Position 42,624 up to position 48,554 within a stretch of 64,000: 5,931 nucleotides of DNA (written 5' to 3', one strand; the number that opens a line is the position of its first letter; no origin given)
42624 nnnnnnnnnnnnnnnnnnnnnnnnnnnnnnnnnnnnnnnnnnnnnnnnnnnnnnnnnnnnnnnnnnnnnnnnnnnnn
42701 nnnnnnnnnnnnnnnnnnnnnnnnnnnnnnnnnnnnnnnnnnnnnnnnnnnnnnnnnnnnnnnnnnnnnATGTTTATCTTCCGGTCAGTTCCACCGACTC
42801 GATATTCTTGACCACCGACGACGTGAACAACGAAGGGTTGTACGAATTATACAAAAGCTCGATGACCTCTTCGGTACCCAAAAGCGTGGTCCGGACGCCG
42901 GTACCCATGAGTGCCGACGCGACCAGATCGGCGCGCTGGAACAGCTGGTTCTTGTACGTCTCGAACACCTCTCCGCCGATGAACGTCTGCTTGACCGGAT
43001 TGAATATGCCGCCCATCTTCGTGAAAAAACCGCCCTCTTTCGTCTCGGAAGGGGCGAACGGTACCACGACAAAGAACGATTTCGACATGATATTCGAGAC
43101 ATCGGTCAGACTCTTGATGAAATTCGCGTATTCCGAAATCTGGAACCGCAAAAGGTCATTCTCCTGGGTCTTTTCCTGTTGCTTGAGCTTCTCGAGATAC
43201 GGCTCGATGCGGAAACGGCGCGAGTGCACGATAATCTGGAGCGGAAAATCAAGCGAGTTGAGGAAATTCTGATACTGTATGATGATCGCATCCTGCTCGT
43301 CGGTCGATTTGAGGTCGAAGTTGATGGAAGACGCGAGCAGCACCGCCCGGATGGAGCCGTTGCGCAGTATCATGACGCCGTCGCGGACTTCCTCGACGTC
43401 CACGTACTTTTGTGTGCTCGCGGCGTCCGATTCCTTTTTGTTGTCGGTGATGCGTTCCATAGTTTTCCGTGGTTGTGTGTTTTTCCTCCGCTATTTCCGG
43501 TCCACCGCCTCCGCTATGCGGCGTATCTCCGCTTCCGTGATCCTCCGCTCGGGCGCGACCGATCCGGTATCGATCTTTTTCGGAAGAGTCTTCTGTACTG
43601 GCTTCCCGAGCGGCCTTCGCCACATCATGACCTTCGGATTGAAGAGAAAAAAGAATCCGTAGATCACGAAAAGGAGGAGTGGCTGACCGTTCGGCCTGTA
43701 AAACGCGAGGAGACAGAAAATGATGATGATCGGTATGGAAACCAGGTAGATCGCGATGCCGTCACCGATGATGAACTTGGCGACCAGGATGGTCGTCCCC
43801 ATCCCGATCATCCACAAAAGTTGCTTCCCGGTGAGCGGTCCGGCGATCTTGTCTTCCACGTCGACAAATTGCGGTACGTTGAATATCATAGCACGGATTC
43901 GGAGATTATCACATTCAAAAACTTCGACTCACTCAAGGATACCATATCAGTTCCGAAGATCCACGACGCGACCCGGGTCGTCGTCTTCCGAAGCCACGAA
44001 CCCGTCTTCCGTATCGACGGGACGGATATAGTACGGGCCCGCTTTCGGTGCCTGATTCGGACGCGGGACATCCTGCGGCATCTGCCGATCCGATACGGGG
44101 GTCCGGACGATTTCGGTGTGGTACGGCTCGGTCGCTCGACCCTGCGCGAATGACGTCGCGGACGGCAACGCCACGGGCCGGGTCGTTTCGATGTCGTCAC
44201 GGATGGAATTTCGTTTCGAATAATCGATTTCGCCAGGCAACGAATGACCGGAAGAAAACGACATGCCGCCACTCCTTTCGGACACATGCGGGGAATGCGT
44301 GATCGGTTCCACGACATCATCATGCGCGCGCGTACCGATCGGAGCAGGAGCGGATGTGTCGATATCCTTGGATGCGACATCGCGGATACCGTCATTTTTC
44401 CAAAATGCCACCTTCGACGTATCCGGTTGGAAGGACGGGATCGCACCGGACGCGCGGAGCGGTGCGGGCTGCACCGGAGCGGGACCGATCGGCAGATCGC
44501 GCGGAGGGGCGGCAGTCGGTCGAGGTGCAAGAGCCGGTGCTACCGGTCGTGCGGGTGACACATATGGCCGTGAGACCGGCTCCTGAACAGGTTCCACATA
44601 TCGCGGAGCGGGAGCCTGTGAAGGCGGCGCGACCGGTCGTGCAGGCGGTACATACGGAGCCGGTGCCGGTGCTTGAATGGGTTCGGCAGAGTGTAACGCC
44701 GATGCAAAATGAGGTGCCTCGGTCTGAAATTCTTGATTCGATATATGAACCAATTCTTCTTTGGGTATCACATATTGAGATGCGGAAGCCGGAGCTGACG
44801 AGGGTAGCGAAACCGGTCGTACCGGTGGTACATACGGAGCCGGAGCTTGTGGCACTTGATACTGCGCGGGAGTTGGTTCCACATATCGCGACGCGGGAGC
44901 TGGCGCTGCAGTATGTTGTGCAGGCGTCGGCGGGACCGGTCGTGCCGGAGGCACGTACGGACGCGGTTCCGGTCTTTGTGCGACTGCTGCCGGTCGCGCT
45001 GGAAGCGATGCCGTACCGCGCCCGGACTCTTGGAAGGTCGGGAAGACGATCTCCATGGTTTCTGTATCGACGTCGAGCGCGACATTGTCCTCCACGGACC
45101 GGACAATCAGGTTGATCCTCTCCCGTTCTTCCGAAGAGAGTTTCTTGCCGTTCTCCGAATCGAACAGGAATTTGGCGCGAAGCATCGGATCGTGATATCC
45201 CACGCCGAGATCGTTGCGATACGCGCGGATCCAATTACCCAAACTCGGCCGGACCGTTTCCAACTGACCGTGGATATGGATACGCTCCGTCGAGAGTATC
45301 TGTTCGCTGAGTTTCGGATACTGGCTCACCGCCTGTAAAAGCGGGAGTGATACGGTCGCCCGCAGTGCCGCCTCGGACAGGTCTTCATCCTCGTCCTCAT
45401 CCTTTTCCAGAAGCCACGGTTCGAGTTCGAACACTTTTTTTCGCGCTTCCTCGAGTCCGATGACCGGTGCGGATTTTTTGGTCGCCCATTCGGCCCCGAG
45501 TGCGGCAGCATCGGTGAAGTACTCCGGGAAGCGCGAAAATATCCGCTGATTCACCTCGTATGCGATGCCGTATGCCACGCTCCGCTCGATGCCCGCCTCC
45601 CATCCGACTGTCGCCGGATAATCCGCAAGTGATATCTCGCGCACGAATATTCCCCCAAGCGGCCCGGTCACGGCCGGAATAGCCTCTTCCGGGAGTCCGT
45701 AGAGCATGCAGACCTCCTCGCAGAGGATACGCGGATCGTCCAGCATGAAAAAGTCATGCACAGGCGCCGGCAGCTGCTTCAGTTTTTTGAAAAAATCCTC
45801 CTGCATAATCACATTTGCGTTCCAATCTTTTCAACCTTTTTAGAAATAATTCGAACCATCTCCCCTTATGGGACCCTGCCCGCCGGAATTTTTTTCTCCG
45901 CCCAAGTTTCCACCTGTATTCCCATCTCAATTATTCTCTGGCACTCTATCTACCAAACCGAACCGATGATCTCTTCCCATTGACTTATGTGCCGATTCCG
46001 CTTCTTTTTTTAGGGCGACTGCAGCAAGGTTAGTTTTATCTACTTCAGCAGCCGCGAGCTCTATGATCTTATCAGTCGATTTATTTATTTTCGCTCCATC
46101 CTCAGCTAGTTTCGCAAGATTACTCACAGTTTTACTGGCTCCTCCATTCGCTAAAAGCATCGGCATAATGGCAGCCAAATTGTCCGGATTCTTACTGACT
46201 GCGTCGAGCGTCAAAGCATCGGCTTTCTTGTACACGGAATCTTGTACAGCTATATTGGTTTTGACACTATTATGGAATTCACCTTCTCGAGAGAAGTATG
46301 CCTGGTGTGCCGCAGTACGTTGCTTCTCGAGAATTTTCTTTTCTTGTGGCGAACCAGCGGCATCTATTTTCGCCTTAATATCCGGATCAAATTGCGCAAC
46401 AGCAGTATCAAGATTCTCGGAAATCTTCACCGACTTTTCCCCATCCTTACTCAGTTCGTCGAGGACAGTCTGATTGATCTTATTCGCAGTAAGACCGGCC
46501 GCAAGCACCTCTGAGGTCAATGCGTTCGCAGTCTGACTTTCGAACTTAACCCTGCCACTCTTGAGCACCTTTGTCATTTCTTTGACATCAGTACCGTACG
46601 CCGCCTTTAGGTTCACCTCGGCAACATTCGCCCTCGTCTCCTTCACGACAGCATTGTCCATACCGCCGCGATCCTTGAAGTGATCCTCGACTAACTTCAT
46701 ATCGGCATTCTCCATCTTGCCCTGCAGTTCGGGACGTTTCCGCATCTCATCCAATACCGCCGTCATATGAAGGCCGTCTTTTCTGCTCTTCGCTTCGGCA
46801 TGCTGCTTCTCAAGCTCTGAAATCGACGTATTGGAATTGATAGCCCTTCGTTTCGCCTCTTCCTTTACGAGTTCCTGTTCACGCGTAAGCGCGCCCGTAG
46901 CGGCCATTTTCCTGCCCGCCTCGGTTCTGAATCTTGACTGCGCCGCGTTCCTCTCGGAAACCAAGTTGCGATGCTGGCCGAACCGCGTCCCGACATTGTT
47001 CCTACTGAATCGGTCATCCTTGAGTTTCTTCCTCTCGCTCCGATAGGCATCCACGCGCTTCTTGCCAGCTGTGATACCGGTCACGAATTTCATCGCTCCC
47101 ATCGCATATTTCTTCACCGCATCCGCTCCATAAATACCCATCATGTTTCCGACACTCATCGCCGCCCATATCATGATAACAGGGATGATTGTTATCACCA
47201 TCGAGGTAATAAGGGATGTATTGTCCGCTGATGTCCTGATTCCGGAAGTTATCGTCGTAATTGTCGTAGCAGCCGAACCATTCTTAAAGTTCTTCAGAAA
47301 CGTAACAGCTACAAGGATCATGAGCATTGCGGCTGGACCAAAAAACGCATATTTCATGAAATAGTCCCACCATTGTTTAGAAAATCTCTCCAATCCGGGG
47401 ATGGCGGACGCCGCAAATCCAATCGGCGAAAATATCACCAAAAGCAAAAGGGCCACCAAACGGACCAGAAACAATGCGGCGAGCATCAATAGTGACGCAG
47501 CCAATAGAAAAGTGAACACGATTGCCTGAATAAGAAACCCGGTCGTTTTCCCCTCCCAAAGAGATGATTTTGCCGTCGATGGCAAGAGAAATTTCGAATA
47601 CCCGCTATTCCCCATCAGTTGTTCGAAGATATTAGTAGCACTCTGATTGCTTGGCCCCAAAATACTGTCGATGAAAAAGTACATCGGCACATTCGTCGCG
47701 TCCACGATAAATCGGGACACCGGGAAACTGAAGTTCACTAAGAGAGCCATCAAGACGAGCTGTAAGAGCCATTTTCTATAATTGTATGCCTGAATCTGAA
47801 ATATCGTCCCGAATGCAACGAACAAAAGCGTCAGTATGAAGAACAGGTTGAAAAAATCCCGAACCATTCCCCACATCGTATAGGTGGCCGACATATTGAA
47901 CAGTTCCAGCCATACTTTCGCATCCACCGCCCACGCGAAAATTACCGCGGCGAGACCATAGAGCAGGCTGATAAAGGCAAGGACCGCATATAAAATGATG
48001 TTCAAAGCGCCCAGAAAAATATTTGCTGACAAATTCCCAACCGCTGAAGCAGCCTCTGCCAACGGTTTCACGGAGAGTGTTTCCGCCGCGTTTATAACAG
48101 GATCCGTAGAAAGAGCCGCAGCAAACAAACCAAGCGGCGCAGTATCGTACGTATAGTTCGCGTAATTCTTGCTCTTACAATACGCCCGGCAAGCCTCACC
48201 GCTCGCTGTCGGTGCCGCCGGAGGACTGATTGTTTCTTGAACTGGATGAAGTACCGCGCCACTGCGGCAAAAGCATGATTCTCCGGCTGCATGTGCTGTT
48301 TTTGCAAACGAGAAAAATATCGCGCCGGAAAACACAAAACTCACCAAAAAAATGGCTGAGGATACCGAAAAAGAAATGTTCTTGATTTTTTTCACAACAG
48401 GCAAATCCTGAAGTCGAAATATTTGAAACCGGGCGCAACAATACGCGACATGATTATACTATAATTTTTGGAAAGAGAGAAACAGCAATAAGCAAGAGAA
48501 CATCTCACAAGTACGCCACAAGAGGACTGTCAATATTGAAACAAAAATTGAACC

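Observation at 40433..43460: VirB4 with ~180-aa Pro/Ala-rich N-terminal extension and a separate upstream VirB4-N-like gene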

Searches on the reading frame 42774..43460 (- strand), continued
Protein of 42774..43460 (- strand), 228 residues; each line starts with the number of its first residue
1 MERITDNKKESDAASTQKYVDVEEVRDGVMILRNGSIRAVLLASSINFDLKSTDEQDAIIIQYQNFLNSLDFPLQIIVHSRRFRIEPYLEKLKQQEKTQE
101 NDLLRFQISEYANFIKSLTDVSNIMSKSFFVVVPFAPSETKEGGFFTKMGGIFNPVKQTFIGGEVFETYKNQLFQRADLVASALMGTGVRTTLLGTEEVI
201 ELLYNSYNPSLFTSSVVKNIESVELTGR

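Call 60: fold_search(model_id=the predicted structure, library=pdb)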
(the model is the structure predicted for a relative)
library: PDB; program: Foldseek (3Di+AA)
matches with E <= 10: 970; with E <= 0.001: 115
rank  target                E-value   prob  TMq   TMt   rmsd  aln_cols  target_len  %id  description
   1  8rtd_O                8.7e-24  1.00  0.31  0.34  23.3       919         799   13  Stalk-Arches-IMC structure from the fully-assembled R388 type IV secretion system determined by cryo-EM. (released 2024-06-19)
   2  8rtd_T                6.4e-23  1.00  0.30  0.33  23.3       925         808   13  Stalk-Arches-IMC structure from the fully-assembled R388 type IV secretion system determined by cryo-EM. (released 2024-06-19)
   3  4ag5_B                1.7e-22  1.00  0.35  0.81   3.8       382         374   32  Structure of VirB4 of Thermoanaerobacter pseudethanolicus (released 2012-07-04)
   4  4ag6_A                3.5e-22  1.00  0.35  0.81   3.6       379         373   32  Structure of VirB4 of Thermoanaerobacter pseudethanolicus (released 2012-07-04)
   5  7o43_B                6.2e-22  1.00  0.31  0.35  23.5       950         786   14  TrwK/VirB4unbound dimer complex from R388 type IV secretion system determined by cryo-EM. (released 2022-06-22)
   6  4ag6_B                6.5e-22  1.00  0.35  0.81   3.8       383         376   32  Structure of VirB4 of Thermoanaerobacter pseudethanolicus (released 2012-07-04)
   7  8rtd_g                8.5e-22  1.00  0.30  0.35  22.2       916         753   14  Stalk-Arches-IMC structure from the fully-assembled R388 type IV secretion system determined by cryo-EM. (released 2024-06-19)
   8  4ag5_A                1.5e-21  1.00  0.35  0.81   3.6       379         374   32  Structure of VirB4 of Thermoanaerobacter pseudethanolicus (released 2012-07-04)
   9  7o42_A                5.1e-21  1.00  0.29  0.27  23.0       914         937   13  TrwK/VirB4unbound trimer of dimers complex (with Hcp1) from the R388 type IV secretion system determined by cryo-EM. (released 2022-06-22)
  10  8rtd_P                1.0e-20  1.00  0.29  0.33  21.2       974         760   13  Stalk-Arches-IMC structure from the fully-assembled R388 type IV secretion system determined by cryo-EM. (released 2024-06-19)
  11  7o43_A                2.0e-19  1.00  0.29  0.33  23.7       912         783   14  TrwK/VirB4unbound dimer complex from R388 type IV secretion system determined by cryo-EM. (released 2022-06-22)
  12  8rtb_A                4.1e-18  1.00  0.25  0.30  23.8       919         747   12  Extended inner membrane complex (IMC) protomer structure (TrwM/VirB3-TrwK/VirB4-TrwI/VirB6-TrwG/VirB8-TrwE/VirB10) fro (released 2024-06-19)
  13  8rtd_V                4.3e-18  1.00  0.26  0.32  21.2       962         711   12  Stalk-Arches-IMC structure from the fully-assembled R388 type IV secretion system determined by cryo-EM. (released 2024-06-19)
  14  7o42_E                1.7e-17  1.00  0.29  0.28  23.6       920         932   13  TrwK/VirB4unbound trimer of dimers complex (with Hcp1) from the R388 type IV secretion system determined by cryo-EM. (released 2022-06-22)
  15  7o41_A                7.0e-17  1.00  0.28  0.33  24.7       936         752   13  Hexameric composite model of the Inner Membrane Complex (IMC) with the Arches from the fully-assembled R388 type IV se (released 2022-06-22)
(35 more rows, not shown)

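Call 69: find_encoding_contigs(protein=P0456, flank=4000, max_places=1)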
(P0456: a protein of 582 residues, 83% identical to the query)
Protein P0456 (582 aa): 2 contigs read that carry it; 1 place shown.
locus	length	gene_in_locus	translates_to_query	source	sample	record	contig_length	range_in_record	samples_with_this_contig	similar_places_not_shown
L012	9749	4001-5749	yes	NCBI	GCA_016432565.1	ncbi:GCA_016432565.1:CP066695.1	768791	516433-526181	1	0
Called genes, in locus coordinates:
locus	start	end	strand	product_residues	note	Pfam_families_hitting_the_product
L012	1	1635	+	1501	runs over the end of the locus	-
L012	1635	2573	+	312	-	-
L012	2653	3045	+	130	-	-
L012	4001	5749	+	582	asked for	PF11130:TraC_F_IV (faint), PF19044:P-loop_TraG, PF01935:DUF87 (weak), PF12846:AAA_10, PF19044:P-loop_TraG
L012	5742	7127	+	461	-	-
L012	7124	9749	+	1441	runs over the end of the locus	-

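Call 77: search_protein_families(library=ncbifam, proteins=[L001:2249-2704:+, L001:3175-5514:+, L001:5541-5891:+, L001:5884-6708:+], max_evalue=0.01)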
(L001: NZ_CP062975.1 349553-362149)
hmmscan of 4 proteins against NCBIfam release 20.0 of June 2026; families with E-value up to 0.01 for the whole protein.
L001:2249-2704:+ (151 aa): 3 families
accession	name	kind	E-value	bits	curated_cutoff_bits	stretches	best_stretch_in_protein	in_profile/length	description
NF045849.1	ICE_MMCAP2_0565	equivalog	4.4e-11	42.3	40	1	73-146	5-78/80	Mbov_0395 family pilin-like conjugal transfer protein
NF009951.1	PRK13415.1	equivalog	0.001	18.9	242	1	12-111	5-96/219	flagella biosynthesis regulatory protein FliZ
TIGR02866.1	CoxB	equivalog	0.0049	16.4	147.7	1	82-141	13-77/202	cytochrome c oxidase subunit II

L001:3175-5514:+ (779 aa): 0 families

L001:5541-5891:+ (116 aa): 1 family
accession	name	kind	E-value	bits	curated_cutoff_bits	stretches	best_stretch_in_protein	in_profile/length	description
TIGR02762.1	TraL_TIGR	equivalog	0.0021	18.7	30.95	1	3-54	2-53/95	type IV conjugative transfer system protein TraL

L001:5884-6708:+ (274 aa): 3 families
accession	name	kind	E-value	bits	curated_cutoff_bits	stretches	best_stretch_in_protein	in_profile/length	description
NF045975.1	VirB4_plasma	equivalog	3.2e-07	28.5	590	1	55-170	119-245/894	Mbov_0397 family ICE element conjugal transfer ATPase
NF041427.1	TrsD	subfamily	0.0012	18.7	200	0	54-167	28-151/201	TrsD/TraD family conjugative transfer protein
NF045971.1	conju_CD1110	equivalog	0.0019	16.5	325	0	50-167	11-129/752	VirB4-like conjugal transfer ATPase, CD1110 family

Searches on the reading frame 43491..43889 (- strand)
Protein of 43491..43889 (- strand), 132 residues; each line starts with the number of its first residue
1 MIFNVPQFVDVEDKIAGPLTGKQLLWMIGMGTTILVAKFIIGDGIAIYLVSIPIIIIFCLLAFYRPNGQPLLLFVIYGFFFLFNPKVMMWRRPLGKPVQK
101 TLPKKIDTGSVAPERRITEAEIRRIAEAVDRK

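Call 3: search_protein_families(library=pfam, proteins=[window:43491-43889:-], max_evalue=0.01)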
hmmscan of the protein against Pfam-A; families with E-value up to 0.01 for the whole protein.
window:43491-43889:- (132 aa): 1 family
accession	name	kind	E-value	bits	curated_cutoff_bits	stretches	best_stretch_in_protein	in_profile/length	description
PF12666.12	PrgI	-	7.9e-08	33.2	27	1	9-76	6-76/91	PrgI family protein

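Call 4: search_protein_families(library=ncbifam, proteins=[window:43491-43889:-], max_evalue=0.01)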
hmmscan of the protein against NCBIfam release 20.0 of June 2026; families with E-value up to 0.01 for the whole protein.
window:43491-43889:- (132 aa): 0 families

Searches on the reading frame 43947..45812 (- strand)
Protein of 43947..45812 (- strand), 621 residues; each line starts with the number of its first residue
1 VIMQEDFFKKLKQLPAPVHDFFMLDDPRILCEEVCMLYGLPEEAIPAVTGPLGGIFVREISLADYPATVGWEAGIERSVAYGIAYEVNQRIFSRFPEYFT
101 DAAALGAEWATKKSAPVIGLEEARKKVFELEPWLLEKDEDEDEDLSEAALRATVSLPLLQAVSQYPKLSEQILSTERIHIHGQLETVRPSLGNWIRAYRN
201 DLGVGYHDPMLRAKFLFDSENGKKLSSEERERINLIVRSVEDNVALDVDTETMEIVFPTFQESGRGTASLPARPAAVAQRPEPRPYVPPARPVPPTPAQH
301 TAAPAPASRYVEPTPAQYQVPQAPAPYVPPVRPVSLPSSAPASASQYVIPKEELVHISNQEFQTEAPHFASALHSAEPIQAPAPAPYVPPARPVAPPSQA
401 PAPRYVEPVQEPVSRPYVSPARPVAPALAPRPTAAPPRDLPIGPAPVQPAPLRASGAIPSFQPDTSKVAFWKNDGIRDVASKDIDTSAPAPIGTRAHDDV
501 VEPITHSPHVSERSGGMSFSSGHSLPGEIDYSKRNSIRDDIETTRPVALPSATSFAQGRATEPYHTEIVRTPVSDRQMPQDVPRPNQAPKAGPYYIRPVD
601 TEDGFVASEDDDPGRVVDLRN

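Call 3: search_protein_families(library=pfam, proteins=[window:43947-45812:-], max_evalue=0.01)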
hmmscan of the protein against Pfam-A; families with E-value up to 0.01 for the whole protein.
window:43947-45812:- (621 aa): 0 families

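Call 4: search_protein_families(library=ncbifam, proteins=[window:43947-45812:-], max_evalue=0.01)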
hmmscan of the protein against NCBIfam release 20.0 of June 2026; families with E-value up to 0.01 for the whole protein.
window:43947-45812:- (621 aa): 0 families

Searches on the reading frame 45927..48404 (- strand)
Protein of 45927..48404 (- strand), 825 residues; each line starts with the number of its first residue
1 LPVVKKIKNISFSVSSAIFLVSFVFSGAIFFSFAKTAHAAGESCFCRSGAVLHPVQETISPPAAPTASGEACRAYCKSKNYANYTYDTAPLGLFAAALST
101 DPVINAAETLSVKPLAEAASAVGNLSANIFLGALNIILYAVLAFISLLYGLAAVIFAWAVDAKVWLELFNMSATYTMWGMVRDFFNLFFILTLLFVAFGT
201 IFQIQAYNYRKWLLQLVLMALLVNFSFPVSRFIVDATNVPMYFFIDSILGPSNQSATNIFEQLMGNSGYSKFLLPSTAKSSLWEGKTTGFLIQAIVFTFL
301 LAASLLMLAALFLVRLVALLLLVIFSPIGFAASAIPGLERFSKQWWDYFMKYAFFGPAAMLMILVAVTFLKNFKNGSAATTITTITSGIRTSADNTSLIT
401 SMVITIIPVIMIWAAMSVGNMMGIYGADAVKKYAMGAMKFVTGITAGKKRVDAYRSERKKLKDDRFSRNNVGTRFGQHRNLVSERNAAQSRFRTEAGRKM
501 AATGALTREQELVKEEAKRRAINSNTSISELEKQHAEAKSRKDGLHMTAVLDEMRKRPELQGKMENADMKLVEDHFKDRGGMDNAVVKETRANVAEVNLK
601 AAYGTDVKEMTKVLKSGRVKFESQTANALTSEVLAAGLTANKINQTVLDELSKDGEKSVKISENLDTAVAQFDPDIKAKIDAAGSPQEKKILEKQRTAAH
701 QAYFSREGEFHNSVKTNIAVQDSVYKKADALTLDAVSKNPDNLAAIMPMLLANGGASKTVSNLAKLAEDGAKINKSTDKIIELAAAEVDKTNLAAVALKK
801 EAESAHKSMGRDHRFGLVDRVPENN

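Call 3: search_protein_families(library=pfam, proteins=[window:45927-48404:-], max_evalue=0.01)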
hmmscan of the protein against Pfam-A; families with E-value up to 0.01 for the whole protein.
window:45927-48404:- (825 aa): 0 families

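Call 4: search_protein_families(library=ncbifam, proteins=[window:45927-48404:-], max_evalue=0.01)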
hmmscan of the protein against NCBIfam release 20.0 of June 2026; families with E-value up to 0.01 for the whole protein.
window:45927-48404:- (825 aa): 0 families
